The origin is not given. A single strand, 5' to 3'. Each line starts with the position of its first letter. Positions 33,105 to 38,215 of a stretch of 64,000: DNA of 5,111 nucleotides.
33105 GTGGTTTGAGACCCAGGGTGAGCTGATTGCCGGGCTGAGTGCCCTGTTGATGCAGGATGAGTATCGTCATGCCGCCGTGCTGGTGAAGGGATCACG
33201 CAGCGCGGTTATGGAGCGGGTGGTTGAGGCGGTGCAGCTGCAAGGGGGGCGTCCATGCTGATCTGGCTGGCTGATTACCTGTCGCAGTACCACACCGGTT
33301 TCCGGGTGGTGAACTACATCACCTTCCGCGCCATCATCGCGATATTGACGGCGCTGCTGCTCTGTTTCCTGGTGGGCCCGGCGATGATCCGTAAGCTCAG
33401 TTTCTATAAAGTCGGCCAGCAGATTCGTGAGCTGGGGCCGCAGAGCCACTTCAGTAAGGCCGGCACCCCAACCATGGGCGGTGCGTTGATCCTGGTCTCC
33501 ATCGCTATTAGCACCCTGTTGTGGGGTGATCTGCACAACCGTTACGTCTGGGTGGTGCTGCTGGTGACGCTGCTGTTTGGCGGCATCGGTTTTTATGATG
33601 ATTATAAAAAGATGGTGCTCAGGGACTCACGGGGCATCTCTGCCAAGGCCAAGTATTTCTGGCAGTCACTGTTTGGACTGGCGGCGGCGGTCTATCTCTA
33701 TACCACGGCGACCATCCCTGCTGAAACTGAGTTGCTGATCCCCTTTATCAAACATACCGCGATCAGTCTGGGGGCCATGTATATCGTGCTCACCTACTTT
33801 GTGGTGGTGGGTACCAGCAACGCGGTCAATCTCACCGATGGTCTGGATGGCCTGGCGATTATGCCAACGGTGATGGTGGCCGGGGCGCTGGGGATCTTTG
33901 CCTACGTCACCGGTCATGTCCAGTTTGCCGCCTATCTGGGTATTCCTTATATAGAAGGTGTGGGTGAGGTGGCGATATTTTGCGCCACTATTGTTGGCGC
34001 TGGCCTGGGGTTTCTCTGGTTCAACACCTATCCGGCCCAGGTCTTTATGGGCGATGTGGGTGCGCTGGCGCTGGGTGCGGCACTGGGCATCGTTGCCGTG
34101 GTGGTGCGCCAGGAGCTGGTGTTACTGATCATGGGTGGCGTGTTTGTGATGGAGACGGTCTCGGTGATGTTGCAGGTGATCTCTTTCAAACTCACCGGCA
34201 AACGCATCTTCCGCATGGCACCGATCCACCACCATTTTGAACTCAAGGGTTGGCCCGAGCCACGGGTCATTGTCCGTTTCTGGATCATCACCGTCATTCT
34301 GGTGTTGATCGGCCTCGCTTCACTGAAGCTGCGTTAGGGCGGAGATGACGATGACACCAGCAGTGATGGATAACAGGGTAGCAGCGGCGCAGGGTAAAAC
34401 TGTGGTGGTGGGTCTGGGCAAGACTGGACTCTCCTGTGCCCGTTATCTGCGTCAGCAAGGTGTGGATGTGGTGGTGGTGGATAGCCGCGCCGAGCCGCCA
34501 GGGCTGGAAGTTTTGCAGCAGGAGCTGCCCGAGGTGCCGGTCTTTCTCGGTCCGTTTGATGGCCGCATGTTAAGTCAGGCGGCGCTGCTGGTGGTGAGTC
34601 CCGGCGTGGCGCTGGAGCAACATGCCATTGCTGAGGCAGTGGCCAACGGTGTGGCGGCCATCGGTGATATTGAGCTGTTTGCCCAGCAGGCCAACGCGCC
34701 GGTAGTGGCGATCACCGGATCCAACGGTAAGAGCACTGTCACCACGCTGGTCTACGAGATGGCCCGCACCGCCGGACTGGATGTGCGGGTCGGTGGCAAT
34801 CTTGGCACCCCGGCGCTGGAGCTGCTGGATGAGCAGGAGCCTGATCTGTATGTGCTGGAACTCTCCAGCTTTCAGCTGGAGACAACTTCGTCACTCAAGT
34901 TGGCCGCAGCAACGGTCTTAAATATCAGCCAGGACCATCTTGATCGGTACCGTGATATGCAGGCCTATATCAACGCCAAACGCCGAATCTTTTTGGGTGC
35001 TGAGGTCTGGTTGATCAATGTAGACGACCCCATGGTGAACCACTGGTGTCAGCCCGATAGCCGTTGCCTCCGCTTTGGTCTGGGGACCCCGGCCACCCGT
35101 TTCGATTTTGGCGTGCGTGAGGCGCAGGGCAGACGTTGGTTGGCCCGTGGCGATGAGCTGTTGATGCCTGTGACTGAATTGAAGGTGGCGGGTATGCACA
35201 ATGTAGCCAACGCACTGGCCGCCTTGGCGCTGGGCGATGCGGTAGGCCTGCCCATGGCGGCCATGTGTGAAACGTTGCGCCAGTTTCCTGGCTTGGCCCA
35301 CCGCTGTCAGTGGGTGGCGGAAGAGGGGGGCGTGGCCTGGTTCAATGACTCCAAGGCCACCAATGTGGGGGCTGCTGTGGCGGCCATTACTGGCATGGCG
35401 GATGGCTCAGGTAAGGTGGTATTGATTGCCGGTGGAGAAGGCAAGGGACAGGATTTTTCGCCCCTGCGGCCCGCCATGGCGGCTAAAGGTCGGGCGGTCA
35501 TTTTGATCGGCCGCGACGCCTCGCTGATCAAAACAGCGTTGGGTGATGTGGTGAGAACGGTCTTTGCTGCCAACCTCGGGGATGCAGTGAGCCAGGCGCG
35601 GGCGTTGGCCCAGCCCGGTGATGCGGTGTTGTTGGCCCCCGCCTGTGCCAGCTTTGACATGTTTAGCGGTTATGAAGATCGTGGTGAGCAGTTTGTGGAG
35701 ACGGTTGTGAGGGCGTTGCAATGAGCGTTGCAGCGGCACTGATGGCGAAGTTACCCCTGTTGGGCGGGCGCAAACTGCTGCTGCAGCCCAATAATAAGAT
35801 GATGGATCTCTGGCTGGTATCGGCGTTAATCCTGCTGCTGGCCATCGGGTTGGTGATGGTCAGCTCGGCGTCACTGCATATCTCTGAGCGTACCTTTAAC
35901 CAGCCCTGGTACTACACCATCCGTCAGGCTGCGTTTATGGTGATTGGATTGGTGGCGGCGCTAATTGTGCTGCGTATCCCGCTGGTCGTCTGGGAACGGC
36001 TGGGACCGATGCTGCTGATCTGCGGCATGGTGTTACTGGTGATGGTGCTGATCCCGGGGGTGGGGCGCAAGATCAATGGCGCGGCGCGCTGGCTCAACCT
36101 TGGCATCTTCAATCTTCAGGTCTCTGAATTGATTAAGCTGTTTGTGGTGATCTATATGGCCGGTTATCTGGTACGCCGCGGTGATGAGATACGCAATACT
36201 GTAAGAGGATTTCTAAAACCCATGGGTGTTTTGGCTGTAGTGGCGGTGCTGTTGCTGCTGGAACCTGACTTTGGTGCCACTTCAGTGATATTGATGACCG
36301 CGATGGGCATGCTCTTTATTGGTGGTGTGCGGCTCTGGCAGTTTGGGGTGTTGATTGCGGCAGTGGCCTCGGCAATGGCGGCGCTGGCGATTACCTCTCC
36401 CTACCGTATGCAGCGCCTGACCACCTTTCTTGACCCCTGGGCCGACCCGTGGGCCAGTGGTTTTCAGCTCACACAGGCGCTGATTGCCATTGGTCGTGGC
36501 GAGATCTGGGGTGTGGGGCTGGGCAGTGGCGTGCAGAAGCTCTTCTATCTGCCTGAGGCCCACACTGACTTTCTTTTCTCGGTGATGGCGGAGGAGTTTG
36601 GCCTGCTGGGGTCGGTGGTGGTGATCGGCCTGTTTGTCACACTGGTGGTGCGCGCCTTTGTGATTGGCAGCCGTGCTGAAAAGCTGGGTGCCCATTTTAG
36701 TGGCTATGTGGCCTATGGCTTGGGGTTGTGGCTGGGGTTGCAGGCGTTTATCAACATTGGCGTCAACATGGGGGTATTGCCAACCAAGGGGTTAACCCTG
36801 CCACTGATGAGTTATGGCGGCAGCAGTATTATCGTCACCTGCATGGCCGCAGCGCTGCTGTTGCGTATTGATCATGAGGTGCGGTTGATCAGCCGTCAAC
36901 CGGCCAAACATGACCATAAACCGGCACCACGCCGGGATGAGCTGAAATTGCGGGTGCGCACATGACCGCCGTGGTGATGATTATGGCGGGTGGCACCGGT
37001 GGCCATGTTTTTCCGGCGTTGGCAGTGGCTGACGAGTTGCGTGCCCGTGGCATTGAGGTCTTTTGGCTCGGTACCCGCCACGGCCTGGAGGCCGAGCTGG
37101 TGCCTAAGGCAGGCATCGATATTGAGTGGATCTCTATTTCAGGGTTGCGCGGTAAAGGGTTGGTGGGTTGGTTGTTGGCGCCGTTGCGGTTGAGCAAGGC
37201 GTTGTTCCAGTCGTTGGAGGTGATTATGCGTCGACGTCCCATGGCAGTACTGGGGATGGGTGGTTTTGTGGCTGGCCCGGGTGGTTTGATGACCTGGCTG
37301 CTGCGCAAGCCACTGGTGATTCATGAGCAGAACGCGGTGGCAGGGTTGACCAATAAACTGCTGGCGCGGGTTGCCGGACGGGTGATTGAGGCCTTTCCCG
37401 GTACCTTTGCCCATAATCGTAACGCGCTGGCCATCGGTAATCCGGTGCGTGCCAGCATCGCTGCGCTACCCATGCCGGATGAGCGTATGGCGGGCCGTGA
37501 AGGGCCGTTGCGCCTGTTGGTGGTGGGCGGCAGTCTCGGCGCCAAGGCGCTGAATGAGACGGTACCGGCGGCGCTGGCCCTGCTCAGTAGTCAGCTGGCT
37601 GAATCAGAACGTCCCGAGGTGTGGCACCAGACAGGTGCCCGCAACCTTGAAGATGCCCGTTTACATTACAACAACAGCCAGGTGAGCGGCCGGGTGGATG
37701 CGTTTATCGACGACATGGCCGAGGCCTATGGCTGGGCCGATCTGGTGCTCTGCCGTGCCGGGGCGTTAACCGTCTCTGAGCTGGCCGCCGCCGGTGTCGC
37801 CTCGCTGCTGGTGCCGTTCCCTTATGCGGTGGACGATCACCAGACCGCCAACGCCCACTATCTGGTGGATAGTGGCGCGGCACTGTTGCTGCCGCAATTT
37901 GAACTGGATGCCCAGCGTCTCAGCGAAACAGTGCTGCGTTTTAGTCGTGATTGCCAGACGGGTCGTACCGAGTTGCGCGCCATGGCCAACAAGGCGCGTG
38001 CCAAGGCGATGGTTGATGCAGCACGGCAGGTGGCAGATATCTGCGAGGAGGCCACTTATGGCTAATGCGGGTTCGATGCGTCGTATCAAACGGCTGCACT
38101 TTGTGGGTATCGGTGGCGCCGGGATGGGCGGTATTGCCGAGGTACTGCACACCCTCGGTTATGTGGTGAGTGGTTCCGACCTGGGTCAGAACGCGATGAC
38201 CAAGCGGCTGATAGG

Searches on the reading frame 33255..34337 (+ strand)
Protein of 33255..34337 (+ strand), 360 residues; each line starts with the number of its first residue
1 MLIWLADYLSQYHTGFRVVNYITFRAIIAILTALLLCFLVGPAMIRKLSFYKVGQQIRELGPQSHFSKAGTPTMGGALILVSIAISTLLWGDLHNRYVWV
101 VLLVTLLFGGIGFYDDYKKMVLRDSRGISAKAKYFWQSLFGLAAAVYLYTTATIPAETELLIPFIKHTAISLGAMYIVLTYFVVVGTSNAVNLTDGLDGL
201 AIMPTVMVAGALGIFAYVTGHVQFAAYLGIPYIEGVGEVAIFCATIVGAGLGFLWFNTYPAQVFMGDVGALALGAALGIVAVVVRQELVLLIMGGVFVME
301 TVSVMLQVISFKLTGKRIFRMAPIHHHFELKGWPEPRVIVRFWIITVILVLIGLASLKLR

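Call 58: search_protein_families(library=pfam, proteins=[window:33255-34337:+], max_evalue=0.00001)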
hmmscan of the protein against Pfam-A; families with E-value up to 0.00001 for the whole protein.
window:33255-34337:+ (360 aa): 1 family
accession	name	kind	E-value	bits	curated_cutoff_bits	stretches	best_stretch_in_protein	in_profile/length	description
PF00953.26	Glycos_transf_4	-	8.3e-35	120.6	27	1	99-283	2-158/160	Glycosyl transferase family 4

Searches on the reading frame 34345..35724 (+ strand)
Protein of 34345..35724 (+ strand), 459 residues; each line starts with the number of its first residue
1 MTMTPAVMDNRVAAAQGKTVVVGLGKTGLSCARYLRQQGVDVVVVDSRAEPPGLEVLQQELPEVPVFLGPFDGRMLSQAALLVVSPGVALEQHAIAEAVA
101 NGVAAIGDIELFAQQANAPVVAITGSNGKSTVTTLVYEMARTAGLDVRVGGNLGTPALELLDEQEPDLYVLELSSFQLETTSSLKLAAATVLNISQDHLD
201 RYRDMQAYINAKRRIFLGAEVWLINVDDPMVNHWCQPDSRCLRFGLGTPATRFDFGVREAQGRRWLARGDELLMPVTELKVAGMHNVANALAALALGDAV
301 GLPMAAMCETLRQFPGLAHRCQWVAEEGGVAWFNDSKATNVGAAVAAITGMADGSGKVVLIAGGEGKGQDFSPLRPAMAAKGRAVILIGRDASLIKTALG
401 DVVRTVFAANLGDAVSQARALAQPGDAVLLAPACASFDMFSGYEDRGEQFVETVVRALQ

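Call 58: search_protein_families(library=pfam, proteins=[window:34345-35724:+], max_evalue=0.00001)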
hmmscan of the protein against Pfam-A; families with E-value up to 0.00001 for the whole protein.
window:34345-35724:+ (459 aa): 4 families
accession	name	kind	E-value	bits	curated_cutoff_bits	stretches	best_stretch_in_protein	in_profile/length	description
PF08245.18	Mur_ligase_M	-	3.3e-29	102.7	24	1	123-296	1-199/200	Mur ligase middle domain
PF21799.2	MurD-like_N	-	5.8e-29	100.6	27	1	18-107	2-88/88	Mur ligase MurD-like, N-terminal domain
PF02875.26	Mur_ligase_C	-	3.1e-15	57.6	28.4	1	319-434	1-127/127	Mur ligase, glutamate ligase domain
PF01266.30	DAO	-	2.4e-06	27.8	27.9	0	19-51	2-34/353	FAD dependent oxidoreductase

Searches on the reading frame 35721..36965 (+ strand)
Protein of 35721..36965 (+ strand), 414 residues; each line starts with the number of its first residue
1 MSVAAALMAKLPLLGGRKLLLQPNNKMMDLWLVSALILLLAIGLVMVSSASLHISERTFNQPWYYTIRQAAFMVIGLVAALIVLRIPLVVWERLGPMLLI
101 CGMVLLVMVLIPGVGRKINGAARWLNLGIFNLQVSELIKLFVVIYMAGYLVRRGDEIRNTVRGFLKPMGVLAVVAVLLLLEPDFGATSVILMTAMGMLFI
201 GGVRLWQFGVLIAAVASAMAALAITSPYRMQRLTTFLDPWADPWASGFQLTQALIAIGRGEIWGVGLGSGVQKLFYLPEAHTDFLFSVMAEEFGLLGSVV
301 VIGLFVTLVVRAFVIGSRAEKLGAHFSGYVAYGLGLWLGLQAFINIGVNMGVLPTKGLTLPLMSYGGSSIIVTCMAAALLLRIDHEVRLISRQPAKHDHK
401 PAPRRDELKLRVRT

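Call 58: search_protein_families(library=pfam, proteins=[window:35721-36965:+], max_evalue=0.00001)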
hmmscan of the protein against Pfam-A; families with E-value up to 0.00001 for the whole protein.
window:35721-36965:+ (414 aa): 1 family
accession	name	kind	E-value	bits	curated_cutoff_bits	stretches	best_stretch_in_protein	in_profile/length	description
PF01098.24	FTSW_RODA_SPOVE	-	5.3e-110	368.2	26.4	1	33-388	4-355/356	Cell cycle protein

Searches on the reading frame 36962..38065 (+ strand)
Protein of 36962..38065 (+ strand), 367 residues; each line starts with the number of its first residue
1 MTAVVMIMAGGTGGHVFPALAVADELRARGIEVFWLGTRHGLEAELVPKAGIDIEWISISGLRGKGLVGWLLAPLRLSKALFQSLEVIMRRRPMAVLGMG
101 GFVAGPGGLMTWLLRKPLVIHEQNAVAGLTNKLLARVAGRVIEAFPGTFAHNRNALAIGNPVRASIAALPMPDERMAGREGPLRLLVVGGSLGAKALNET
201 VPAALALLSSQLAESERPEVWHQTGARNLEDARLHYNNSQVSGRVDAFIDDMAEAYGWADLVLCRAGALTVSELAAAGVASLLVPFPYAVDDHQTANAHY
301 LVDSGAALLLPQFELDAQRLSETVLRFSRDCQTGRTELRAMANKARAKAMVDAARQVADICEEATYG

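Call 58: search_protein_families(library=pfam, proteins=[window:36962-38065:+], max_evalue=0.00001)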
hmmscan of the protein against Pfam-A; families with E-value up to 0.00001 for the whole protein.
window:36962-38065:+ (367 aa): 2 families
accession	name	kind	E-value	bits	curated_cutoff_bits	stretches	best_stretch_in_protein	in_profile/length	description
PF03033.26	Glyco_transf_28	-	5e-39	134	26.2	1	5-141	1-137/139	Glycosyltransferase family 28 N-terminal domain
PF04101.22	Glyco_tran_28_C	-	4.9e-37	127.9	22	1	185-356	2-165/166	Glycosyltransferase family 28 C-terminal domain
